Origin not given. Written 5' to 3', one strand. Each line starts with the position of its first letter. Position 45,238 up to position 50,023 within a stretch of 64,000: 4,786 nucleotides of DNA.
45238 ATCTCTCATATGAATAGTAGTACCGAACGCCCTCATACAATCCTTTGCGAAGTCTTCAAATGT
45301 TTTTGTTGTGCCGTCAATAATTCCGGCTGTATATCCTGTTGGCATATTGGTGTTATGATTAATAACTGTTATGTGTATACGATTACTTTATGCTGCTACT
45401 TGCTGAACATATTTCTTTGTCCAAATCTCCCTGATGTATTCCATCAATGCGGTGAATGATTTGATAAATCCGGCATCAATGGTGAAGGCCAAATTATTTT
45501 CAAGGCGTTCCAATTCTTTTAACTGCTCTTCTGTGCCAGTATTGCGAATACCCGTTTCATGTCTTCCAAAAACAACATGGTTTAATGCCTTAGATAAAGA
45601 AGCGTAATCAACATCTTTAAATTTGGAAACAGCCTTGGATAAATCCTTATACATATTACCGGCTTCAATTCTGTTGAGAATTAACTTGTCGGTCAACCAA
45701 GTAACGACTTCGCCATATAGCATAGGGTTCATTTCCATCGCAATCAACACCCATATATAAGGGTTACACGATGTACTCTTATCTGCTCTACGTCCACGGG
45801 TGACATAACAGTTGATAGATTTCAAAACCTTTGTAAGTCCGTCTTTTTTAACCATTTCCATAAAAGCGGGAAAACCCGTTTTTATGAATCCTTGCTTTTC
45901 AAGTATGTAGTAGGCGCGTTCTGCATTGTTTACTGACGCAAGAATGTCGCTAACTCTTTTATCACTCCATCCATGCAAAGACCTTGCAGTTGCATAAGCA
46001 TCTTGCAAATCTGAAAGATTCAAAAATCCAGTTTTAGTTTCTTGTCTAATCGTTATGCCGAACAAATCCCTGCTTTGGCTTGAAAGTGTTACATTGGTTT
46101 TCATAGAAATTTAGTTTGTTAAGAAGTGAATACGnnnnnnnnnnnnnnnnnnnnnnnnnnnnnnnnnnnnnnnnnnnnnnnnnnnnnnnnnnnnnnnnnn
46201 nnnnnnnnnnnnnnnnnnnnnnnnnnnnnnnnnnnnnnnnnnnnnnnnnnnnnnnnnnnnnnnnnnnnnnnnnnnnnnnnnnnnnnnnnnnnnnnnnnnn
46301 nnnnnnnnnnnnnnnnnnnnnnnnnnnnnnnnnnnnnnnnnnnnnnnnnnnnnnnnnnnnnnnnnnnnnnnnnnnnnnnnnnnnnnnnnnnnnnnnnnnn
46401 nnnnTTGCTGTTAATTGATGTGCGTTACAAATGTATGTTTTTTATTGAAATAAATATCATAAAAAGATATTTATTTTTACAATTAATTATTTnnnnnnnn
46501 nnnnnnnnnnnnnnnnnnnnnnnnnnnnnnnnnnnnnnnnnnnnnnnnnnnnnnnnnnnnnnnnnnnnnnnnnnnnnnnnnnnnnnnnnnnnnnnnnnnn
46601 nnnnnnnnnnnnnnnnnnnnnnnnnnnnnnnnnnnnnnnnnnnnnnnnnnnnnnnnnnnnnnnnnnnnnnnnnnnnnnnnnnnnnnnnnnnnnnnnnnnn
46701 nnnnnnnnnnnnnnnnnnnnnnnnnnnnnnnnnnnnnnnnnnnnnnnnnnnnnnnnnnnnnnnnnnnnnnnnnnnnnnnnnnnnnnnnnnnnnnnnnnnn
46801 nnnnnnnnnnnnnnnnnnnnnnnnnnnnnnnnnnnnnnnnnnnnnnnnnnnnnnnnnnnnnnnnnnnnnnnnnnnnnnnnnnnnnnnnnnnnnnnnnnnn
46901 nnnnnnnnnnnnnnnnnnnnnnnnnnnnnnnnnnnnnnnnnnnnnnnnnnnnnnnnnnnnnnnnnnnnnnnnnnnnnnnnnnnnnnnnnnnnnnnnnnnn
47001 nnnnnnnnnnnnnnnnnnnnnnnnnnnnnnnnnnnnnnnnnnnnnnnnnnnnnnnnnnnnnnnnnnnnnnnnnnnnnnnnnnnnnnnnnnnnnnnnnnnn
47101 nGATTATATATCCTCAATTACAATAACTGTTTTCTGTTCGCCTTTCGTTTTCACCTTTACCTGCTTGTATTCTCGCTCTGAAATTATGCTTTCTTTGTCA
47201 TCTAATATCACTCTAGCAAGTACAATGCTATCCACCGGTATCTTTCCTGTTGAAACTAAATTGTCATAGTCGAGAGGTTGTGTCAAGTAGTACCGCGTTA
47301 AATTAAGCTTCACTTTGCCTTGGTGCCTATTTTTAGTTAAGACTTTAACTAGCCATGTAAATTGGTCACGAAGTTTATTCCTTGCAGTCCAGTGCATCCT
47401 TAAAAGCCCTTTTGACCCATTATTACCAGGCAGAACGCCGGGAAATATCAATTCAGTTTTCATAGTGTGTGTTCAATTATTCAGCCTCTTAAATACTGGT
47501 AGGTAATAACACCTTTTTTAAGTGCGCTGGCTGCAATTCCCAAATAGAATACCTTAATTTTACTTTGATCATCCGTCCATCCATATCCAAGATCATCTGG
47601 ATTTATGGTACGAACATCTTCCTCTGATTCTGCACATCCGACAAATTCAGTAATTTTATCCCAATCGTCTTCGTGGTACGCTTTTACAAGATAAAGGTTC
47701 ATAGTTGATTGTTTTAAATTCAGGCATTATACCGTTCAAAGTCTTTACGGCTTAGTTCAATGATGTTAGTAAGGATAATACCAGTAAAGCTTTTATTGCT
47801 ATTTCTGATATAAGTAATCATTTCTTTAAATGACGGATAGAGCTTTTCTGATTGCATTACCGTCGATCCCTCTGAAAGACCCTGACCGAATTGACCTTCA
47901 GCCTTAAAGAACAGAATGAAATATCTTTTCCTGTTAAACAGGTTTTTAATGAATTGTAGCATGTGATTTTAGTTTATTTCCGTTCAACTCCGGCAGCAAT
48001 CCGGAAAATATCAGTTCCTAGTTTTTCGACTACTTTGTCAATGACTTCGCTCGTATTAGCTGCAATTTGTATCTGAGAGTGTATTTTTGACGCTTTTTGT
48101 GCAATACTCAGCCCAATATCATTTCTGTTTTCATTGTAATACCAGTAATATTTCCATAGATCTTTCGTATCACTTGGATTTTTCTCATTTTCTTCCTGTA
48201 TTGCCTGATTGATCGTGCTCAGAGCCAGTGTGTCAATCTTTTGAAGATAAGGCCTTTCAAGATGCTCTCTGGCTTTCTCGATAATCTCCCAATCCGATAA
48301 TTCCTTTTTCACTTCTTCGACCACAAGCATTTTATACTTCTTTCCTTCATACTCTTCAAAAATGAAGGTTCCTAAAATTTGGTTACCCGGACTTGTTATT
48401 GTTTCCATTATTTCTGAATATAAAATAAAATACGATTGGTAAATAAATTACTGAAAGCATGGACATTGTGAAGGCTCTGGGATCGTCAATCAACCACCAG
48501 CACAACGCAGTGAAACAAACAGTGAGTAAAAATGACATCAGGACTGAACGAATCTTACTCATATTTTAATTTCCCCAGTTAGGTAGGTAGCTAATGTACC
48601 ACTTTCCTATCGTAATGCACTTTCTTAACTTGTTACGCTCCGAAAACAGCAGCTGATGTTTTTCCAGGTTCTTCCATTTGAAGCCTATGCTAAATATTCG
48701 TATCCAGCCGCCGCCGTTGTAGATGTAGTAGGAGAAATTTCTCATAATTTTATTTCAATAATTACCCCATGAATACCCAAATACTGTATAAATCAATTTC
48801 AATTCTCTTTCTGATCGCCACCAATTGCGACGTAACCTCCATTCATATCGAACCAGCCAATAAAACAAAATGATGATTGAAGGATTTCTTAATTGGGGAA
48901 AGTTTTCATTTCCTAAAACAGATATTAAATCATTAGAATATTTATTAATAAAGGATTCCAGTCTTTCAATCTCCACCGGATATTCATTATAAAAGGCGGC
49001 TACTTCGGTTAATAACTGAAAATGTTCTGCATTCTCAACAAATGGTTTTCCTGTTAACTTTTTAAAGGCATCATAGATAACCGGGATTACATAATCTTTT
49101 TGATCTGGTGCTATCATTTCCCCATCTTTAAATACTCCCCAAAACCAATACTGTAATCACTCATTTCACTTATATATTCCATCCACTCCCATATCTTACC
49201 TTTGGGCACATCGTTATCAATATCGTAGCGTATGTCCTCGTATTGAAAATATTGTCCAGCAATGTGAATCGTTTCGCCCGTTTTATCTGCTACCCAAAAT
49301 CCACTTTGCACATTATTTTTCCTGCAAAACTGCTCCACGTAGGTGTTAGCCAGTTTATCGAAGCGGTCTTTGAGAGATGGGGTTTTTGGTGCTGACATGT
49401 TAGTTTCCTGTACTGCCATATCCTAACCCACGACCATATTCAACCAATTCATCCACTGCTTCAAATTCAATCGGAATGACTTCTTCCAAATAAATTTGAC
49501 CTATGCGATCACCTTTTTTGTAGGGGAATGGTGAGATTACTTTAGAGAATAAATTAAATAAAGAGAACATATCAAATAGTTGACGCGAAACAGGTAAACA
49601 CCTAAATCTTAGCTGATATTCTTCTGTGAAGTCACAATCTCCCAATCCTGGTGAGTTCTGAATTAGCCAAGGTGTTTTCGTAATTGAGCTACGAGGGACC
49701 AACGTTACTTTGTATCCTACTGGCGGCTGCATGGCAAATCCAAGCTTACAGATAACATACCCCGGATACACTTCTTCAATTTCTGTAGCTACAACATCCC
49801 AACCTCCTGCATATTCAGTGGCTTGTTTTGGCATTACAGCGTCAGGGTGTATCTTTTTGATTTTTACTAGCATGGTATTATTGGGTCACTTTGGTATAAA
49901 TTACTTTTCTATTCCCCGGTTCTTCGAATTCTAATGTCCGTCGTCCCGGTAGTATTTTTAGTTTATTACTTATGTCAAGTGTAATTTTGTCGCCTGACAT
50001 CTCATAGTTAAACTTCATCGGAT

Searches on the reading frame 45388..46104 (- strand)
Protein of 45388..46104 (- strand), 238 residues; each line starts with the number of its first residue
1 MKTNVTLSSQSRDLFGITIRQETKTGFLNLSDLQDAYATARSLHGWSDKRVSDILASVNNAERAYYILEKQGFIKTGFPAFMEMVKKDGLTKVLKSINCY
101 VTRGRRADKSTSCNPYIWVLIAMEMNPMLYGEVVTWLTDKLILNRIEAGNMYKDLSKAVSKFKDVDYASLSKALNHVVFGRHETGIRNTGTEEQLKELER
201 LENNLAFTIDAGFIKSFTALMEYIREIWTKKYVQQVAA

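Call 84: find_encoding_contigs(protein=window:45388-46104:-, flank=10000, max_places=1)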
Protein window:45388-46104:- (238 aa): 1 contig read that carries it; 1 place shown.
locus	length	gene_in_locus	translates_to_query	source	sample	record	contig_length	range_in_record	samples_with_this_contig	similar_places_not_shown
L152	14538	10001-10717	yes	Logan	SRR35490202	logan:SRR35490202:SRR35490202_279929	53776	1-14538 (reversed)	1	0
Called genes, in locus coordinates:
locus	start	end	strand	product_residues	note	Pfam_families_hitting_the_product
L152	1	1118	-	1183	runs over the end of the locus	-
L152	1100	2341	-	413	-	-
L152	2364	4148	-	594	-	-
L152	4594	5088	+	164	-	-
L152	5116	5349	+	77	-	-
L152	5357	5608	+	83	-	-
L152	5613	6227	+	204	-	-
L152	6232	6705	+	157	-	PF00692:dUTPase (faint)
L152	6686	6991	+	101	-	-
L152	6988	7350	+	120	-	-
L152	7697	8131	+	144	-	-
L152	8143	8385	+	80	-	-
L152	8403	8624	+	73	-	-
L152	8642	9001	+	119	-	-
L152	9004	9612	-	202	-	-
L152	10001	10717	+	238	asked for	-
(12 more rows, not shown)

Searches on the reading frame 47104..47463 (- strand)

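Call 86: search_protein_families(library=pfam, proteins=[window:47104-47463:-], max_evalue=0.05)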
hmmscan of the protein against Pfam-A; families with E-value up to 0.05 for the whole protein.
window:47104-47463:- (119 aa): 2 families
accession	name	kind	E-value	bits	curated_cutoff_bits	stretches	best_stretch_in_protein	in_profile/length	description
PF08584.16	Ribonuc_P_40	-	0.0056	16.6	24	1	14-54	82-121/286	Ribonuclease P 40kDa (Rpp40) subunit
PF03754.18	At2g31720-like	-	0.045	14.4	24.4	0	33-111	2-76/113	B3 domain-containing protein At2g31720-like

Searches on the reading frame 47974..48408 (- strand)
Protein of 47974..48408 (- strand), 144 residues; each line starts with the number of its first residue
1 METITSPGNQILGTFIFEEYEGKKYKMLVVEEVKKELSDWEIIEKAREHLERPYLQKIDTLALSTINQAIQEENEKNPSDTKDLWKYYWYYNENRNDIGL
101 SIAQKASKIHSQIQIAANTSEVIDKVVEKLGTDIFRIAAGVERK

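Call 86: search_protein_families(library=pfam, proteins=[window:47974-48408:-], max_evalue=0.05)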
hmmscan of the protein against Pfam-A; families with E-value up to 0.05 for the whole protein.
window:47974-48408:- (144 aa): 2 families
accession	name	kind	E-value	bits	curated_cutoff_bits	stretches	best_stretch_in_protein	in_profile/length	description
PF18640.6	LepB_N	-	0.011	15.8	25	1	67-135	67-135/183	LepB N-terminal domain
PF20299.4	NARF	-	0.024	15.4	25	0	55-130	40-107/112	Nucleotidyltransferase-Associated Rossmannoid Fold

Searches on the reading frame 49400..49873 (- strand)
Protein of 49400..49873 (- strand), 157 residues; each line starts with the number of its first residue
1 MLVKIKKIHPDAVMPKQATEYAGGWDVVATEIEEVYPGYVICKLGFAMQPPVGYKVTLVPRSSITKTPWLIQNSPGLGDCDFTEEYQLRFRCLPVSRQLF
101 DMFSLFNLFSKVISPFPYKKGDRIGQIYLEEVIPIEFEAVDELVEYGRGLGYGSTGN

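Call 62: search_protein_families(library=phrogs, proteins=[window:49400-49873:-], max_evalue=0.001)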
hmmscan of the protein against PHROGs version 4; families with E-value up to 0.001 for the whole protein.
window:49400-49873:- (157 aa): 1 family
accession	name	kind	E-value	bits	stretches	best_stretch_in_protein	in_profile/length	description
phrog_135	-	DNA, RNA and nucleotide metabolism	1e-23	85.6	1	3-157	142-291/463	dUTPase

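Call 63: search_protein_families(library=pfam, proteins=[window:49400-49873:-], max_evalue=0.01)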
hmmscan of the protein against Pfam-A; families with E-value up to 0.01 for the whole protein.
window:49400-49873:- (157 aa): 1 family
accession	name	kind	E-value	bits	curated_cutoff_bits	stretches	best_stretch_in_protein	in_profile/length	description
PF00692.24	dUTPase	-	2.1e-06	28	22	0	12-83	3-73/129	dUTPase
